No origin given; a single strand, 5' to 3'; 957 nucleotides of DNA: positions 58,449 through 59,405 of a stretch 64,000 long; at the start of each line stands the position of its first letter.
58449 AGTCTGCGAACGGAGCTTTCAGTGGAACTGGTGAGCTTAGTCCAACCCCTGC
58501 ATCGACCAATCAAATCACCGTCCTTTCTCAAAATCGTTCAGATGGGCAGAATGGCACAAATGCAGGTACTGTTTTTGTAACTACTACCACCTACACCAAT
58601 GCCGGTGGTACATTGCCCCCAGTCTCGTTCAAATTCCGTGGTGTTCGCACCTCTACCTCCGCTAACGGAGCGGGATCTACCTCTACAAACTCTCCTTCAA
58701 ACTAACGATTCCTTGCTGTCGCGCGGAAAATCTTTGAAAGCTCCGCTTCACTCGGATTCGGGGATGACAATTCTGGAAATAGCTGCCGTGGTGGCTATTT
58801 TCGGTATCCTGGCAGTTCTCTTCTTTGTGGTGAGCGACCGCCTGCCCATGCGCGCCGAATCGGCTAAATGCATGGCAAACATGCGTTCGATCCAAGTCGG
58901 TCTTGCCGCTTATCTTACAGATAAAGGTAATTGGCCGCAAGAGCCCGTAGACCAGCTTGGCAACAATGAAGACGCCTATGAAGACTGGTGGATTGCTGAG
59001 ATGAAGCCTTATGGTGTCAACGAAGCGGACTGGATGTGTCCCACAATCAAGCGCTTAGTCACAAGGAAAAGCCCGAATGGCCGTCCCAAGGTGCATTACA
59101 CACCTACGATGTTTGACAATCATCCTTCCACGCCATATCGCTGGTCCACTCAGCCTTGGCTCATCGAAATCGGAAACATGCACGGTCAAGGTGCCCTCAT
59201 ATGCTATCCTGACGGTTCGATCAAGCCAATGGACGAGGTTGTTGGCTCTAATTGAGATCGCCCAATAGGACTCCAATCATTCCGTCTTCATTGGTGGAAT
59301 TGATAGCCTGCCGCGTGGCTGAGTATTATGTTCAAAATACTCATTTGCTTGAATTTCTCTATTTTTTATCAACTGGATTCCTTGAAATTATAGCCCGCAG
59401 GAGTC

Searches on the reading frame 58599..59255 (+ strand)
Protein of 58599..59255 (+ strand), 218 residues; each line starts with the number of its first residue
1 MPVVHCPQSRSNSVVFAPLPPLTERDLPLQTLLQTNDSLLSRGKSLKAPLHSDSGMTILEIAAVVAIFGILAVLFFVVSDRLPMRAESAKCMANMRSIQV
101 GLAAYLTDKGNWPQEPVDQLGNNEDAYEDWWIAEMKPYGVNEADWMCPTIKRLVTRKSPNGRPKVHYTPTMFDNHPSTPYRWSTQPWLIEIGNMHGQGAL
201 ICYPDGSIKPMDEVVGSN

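Call 19: find_encoding_contigs(protein=window:58599-59255:+, flank=3000, max_places=10)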
Protein window:58599-59255:+ (218 aa): 1 contig read that carries it; 1 place shown.
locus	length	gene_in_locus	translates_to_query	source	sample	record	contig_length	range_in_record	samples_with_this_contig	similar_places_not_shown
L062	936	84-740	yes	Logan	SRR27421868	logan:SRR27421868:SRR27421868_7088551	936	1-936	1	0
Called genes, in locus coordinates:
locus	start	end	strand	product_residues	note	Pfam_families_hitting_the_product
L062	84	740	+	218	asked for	-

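Call 24: search_protein_families(library=pfam, proteins=[window:58599-59255:+])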
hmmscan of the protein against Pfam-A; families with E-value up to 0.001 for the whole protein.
window:58599-59255:+ (218 aa): 0 families
